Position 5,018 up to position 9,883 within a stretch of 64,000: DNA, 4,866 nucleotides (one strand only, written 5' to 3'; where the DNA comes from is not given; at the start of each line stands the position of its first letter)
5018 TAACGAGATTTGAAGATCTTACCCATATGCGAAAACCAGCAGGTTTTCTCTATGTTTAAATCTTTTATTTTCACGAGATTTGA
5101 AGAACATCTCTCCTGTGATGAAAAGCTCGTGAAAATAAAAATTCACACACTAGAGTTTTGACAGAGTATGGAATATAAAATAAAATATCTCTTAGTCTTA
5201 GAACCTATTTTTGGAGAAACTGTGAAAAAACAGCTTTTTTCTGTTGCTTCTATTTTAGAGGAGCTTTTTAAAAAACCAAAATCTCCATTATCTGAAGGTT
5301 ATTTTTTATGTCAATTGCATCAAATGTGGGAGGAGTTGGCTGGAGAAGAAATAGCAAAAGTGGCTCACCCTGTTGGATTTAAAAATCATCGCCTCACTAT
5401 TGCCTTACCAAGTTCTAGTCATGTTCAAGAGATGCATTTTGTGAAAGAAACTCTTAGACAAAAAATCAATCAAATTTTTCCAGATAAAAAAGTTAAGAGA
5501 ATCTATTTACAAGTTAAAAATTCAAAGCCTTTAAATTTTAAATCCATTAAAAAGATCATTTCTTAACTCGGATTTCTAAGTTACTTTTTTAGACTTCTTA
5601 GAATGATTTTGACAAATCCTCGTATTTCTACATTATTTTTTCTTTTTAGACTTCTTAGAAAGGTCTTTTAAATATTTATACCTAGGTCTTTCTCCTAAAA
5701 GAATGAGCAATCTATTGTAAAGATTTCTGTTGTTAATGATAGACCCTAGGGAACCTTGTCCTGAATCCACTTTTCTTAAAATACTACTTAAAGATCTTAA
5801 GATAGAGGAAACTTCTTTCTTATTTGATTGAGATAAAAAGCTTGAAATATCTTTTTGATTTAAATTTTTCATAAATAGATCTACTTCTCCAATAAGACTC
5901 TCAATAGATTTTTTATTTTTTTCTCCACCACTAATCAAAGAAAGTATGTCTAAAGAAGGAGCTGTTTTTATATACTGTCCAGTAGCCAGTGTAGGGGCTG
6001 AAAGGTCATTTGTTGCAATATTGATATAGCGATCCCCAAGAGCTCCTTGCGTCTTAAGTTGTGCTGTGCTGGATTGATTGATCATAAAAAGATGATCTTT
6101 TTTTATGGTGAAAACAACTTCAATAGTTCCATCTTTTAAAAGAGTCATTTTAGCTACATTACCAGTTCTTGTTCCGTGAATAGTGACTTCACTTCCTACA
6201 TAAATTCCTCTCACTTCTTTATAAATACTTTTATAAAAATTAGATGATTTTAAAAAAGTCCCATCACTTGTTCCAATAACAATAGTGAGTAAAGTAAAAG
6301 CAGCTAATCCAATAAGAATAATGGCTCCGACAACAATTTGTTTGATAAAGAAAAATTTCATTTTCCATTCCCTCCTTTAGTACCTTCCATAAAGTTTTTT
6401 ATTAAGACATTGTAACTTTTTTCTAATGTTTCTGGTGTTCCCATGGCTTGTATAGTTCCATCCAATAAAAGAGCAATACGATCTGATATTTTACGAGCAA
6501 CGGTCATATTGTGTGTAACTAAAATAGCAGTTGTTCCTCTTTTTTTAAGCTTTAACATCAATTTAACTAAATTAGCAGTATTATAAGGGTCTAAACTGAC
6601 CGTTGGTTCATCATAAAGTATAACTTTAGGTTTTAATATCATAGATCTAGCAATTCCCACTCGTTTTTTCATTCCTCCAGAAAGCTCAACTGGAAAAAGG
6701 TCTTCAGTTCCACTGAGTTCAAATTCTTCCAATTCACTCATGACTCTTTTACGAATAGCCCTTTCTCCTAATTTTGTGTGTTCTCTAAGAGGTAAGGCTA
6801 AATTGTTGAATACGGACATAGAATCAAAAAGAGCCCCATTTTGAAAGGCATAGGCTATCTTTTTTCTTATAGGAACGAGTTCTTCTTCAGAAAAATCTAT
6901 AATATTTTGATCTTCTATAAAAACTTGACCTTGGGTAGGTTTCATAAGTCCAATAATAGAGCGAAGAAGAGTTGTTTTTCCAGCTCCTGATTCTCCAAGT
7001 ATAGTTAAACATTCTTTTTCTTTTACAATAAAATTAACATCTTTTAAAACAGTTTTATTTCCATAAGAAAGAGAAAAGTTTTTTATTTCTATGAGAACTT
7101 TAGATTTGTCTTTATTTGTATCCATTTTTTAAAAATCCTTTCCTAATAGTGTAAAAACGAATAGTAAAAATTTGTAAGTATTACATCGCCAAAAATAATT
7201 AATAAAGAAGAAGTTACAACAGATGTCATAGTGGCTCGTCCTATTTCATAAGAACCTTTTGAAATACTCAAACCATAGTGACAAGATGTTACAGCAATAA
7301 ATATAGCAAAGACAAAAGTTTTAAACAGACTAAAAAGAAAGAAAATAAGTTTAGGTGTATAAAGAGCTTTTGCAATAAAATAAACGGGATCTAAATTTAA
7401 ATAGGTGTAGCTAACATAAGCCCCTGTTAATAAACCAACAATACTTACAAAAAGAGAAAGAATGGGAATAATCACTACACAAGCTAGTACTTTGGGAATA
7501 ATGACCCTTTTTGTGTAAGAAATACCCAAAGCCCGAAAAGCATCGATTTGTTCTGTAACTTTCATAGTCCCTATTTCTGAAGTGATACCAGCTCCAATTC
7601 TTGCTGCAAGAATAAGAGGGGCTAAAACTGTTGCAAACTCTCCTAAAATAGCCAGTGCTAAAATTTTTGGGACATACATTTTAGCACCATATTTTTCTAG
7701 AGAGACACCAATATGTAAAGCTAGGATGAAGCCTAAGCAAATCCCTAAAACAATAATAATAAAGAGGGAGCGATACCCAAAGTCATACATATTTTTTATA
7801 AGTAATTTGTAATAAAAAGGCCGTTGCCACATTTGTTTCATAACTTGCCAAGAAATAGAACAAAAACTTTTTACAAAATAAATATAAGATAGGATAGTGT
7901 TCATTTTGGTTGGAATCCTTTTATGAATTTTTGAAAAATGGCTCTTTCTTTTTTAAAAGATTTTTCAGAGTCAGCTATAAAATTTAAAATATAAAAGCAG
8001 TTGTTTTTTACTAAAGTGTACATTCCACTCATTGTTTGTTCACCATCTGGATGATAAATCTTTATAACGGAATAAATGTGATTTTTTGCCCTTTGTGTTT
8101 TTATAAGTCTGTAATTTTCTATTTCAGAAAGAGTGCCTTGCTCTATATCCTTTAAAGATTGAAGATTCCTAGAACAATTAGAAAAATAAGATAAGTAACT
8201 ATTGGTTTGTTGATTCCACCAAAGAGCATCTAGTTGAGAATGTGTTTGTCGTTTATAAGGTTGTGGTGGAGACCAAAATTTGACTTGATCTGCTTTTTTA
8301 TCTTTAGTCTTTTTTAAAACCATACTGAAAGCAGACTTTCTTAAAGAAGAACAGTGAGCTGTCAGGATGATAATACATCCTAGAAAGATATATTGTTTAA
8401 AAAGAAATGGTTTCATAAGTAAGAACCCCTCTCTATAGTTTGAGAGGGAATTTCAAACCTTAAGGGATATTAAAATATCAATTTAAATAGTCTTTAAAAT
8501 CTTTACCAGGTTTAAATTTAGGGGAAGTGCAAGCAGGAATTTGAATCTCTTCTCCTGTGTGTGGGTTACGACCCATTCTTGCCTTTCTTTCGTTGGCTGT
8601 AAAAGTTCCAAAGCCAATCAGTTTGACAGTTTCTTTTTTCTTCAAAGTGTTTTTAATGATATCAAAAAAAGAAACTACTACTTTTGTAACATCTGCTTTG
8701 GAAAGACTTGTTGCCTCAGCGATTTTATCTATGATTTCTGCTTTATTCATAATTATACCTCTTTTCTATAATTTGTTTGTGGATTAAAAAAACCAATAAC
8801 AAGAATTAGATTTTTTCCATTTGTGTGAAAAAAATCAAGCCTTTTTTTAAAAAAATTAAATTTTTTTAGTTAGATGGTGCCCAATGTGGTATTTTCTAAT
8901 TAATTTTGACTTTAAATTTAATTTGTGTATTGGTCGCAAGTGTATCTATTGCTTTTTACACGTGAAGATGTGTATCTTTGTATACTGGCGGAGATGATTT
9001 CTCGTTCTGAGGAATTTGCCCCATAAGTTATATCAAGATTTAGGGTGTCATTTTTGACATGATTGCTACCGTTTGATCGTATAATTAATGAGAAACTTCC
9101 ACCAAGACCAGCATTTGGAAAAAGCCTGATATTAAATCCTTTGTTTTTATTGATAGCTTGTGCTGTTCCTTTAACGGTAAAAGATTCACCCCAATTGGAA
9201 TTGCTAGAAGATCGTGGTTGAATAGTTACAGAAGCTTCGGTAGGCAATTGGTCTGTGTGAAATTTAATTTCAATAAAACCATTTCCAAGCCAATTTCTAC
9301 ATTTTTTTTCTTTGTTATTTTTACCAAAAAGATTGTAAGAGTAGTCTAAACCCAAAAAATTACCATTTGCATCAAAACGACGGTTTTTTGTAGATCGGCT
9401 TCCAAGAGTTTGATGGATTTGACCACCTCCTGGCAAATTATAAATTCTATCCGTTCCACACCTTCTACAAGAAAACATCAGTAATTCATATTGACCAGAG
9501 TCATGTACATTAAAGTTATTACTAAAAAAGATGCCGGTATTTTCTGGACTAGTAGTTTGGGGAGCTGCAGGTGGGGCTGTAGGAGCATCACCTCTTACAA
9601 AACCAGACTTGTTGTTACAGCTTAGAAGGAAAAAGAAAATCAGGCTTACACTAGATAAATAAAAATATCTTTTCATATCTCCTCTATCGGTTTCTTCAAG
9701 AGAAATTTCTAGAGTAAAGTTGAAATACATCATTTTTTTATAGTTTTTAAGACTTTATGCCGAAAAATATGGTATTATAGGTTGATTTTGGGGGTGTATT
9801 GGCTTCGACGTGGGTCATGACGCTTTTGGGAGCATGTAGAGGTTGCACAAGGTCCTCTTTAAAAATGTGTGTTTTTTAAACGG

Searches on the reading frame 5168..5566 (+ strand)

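Call 52: search_protein_families(library=pfam, proteins=[window:5168-5566:+], max_evalue=0.001)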
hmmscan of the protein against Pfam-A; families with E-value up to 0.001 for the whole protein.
window:5168-5566:+ (132 aa): 1 family
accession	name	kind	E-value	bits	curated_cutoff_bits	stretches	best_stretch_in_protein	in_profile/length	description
PF05258.17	DciA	-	4.6e-15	56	24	1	26-112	2-87/89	Dna[CI] antecedent, DciA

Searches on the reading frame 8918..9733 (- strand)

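Call 3: search_protein_families(library=pfam, proteins=[window:8918-9733:-], max_evalue=1)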
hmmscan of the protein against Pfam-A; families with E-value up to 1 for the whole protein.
window:8918-9733:- (271 aa): 1 family
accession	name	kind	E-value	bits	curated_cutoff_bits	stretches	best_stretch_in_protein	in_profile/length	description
PF07754.17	HVO_2753_ZBP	-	0.098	12.9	33.2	0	250-268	26-44/46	Small zinc finger protein HVO_2753-like, Zn-binding pocket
